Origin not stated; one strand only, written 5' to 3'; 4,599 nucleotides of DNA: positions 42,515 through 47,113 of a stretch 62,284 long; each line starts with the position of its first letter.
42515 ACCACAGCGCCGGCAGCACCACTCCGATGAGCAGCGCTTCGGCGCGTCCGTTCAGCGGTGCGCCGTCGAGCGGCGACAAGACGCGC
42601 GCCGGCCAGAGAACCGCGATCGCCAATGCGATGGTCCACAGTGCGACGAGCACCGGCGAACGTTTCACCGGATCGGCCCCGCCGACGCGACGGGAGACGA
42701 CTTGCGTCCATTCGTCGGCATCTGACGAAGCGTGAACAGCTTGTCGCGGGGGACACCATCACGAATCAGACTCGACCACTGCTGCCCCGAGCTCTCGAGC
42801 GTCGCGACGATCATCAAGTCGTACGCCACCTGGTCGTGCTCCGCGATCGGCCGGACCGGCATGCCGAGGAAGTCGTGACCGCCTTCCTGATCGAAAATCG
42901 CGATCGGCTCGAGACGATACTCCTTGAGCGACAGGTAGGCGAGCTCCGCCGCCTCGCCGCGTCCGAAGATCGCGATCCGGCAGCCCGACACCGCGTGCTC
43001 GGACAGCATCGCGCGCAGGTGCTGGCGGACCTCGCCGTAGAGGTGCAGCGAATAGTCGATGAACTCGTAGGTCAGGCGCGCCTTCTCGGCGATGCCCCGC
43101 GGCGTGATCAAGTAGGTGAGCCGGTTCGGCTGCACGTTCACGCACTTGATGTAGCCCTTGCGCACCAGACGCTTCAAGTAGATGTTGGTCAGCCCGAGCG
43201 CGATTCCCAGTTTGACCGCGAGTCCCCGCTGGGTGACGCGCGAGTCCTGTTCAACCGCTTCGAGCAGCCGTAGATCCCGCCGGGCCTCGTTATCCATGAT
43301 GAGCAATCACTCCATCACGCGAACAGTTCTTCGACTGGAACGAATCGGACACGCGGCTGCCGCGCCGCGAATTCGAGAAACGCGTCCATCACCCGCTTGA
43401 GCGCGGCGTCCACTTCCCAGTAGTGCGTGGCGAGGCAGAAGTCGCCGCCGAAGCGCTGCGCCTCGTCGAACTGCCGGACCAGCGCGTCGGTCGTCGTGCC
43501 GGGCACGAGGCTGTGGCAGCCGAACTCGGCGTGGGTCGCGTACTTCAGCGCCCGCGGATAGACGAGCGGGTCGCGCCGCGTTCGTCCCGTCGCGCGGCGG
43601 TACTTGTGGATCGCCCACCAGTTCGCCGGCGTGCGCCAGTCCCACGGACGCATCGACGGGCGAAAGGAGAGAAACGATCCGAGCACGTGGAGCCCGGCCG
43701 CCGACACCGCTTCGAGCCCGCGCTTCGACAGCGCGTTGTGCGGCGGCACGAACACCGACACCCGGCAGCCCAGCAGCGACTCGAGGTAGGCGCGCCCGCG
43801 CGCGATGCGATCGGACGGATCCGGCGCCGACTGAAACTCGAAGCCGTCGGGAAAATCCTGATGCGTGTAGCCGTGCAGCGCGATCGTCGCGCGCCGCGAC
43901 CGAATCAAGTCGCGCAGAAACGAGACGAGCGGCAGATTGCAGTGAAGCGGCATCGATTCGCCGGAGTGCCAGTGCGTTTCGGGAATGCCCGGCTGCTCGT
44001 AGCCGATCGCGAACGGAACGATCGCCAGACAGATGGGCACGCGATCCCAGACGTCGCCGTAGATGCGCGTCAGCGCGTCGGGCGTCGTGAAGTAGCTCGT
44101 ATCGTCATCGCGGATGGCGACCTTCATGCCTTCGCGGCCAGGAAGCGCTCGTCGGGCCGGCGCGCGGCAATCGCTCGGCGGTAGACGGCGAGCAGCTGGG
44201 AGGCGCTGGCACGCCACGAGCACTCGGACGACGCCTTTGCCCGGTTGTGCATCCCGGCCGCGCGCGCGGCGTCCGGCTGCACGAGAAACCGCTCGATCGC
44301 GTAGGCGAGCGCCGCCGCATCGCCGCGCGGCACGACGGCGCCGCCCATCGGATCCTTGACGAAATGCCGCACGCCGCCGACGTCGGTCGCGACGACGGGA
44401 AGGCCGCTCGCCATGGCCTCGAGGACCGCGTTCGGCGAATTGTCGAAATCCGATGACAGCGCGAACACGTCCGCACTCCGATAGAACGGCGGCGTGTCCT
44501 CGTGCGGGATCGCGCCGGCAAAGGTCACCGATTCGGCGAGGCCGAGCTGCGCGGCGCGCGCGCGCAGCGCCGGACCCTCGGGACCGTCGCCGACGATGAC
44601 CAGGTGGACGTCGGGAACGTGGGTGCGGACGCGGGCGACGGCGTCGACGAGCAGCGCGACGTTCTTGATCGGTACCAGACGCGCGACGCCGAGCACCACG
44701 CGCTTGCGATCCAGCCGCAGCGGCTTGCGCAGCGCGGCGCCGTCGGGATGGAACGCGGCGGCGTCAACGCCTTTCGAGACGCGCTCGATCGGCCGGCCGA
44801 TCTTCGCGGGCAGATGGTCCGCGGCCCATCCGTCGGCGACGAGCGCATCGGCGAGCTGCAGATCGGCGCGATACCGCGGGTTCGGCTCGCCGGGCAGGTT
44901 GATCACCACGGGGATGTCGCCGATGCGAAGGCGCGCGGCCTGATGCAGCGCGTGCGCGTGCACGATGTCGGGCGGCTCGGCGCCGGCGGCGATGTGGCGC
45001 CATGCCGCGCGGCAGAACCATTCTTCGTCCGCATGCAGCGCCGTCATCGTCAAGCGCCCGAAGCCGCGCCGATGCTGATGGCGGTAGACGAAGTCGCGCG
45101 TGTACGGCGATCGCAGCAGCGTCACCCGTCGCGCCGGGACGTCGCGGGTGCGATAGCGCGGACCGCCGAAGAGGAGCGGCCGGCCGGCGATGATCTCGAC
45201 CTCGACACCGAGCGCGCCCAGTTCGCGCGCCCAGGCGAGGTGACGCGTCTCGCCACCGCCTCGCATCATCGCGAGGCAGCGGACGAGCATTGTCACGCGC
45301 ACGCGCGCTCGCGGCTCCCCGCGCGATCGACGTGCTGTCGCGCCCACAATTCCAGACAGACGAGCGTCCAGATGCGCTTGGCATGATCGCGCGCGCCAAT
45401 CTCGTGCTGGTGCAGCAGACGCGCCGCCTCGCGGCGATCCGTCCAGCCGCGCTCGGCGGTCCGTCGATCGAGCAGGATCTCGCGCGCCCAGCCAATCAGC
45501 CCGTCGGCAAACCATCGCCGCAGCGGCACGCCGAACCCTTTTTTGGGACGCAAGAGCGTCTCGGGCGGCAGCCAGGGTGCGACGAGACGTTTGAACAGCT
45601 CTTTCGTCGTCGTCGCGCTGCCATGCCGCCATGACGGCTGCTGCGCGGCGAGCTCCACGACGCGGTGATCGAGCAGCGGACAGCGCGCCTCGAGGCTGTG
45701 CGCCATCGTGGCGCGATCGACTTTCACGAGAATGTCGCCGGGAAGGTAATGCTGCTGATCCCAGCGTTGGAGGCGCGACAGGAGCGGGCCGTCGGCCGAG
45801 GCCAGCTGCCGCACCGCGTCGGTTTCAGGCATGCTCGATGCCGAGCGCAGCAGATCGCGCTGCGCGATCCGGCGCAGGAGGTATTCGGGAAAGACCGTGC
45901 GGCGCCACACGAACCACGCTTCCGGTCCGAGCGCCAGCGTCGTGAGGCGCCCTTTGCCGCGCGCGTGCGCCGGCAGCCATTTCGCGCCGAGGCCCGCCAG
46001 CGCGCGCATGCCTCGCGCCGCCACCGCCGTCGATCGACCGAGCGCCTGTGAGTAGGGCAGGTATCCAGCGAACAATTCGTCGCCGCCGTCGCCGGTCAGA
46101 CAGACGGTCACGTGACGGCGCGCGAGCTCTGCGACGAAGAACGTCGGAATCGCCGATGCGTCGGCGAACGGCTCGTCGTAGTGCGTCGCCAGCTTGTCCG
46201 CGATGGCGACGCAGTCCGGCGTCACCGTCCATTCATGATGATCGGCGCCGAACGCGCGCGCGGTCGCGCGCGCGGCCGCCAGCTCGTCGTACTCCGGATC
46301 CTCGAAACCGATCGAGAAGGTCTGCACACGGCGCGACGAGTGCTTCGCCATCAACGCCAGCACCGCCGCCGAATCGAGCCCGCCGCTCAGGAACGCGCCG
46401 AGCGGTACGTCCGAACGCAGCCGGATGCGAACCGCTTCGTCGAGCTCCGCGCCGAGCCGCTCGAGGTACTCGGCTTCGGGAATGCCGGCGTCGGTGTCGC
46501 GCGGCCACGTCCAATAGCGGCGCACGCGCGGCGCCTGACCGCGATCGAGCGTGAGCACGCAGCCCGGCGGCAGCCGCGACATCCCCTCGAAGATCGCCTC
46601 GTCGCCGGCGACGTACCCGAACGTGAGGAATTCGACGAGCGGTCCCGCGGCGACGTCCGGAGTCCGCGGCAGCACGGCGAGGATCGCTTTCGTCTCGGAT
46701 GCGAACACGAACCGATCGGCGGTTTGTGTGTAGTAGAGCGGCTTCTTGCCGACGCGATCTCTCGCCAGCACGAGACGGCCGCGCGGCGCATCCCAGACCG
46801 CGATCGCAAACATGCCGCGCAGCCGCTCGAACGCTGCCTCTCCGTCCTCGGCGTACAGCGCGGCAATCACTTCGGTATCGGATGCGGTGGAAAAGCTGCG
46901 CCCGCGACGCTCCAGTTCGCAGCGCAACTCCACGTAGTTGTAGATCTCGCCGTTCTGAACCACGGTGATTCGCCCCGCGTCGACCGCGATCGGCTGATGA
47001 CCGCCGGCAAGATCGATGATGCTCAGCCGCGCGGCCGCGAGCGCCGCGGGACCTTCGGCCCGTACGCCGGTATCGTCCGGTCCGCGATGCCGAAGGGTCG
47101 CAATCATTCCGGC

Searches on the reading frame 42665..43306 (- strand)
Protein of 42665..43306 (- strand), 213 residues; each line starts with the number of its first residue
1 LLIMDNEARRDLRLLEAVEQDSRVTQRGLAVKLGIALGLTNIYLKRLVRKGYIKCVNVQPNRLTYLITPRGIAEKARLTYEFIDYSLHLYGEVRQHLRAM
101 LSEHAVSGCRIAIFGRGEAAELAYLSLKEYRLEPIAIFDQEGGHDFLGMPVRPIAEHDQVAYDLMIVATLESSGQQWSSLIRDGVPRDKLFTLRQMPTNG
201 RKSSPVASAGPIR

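Call 6: search_protein_families(library=pfam, proteins=[window:42665-43306:-], max_evalue=0.001)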
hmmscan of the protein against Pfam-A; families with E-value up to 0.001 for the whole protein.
window:42665-43306:- (213 aa): 2 families
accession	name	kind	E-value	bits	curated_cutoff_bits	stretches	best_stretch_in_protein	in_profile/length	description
PF13412.12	HTH_24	-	1.7e-11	43.9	21.9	1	9-54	3-48/48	Winged helix-turn-helix DNA-binding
PF12802.13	MarR_2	-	0.00095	19.7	27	0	10-54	6-51/61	MarR family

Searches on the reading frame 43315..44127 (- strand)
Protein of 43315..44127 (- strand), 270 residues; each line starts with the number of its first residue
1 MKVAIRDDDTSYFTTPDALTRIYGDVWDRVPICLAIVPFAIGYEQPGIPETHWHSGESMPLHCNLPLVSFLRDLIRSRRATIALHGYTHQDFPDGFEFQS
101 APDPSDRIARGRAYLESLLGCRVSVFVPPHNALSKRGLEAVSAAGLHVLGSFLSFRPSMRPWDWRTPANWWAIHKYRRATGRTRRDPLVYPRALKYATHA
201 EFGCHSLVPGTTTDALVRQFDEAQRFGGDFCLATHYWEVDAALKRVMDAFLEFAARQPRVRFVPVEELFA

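Call 6: search_protein_families(library=pfam, proteins=[window:43315-44127:-], max_evalue=0.001)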
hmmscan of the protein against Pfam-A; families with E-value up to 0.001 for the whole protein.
window:43315-44127:- (270 aa): 2 families
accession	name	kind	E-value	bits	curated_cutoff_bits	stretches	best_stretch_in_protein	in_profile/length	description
PF10096.14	DUF2334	-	4e-12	46.6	26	1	29-155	29-149/203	Uncharacterized protein conserved in bacteria (DUF2334)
PF01522.26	Polysacc_deac_1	-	6.5e-05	23.3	23.1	1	77-148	56-123/124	Polysaccharide deacetylase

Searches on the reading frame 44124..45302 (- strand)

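Call 6: search_protein_families(library=pfam, proteins=[window:44124-45302:-], max_evalue=0.001)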
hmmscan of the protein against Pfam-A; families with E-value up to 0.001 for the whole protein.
window:44124-45302:- (392 aa): 5 families
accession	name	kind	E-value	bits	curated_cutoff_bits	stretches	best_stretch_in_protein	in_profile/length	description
PF13692.12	Glyco_trans_1_4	-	1e-36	126.8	27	1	201-340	2-140/142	Glycosyl transferases group 1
PF00534.26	Glycos_transf_1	-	6e-36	124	26.4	1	193-349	7-165/172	Glycosyl transferases group 1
PF20706.3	GT4-conflict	-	2.8e-09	36.9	26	1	192-370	190-385/385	Family 4 Glycosyltransferase in conflict systems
PF13524.12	Glyco_trans_1_2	-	3.1e-08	34.1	25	1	221-372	8-144/144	Glycosyl transferase-like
PF13439.12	Glyco_transf_4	-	0.00039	20.9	28.5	0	15-134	2-101/170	Glycosyltransferase Family 4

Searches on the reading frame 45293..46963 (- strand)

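Call 6: search_protein_families(library=pfam, proteins=[window:45293-46963:-], max_evalue=0.001)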
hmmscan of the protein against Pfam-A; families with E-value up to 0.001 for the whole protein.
window:45293-46963:- (556 aa): 4 families
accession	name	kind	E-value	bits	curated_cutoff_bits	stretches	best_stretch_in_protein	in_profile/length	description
PF00733.27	Asn_synthase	-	3.4e-95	320.2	21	1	172-542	4-354/354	Asparagine synthase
PF13537.11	GATase_7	-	1.2e-36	125.9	25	1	2-96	27-123/123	Glutamine amidotransferase domain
PF13522.11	GATase_6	-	6.2e-31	107.6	27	1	1-90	41-130/130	Glutamine amidotransferase domain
PF06508.19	QueC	-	0.00023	21.2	22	1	191-247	5-60/210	Queuosine biosynthesis protein QueC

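Call 30: search_protein_families(library=ncbifam, proteins=[window:45293-46963:-], max_evalue=0.001)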
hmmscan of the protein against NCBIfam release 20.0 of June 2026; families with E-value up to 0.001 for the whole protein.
window:45293-46963:- (556 aa): 9 families
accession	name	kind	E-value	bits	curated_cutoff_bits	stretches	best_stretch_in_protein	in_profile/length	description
TIGR03108.1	eps_aminotran_1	hypoth_equivalog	1.2e-137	460.3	816.9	1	2-542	73-626/628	XrtA/PEP-CTERM system amidotransferase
TIGR01536.1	asn_synth_AEB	equivalog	3e-114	382.9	267.1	1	2-477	74-517/517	asparagine synthase (glutamine-hydrolyzing)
TIGR03104.1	trio_amidotrans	equivalog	3.1e-88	296.5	570.1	2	1-315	72-395/589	N-acetylglutaminylglutamine amidotransferase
NF006949.0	PRK09431.1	equivalog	1e-64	219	499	3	2-100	73-171/554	asparagine synthase B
NF033535.1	lass_lactam_cya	exception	8.7e-47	160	525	1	7-298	78-376/668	lasso peptide isopeptide bond-forming cyclase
NF033561.1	macrolact_Ik_Al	subfamily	1e-29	103.6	300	1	27-544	58-558/561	albusnodin/ikarugamycin family macrolactam cyclase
TIGR01134.1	purF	equivalog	1.9e-11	44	350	1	2-111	99-216/432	amidophosphoribosyltransferase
TIGR01135.1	glmS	equivalog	9.3e-11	40.9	418.05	1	1-98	96-201/607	glutamine--fructose-6-phosphate transaminase (isomerizing)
NF001484.0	PRK00331.1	subfamily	2.6e-10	39.3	381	1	1-98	97-202/601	isomerizing glutamine--fructose-6-phosphate transaminase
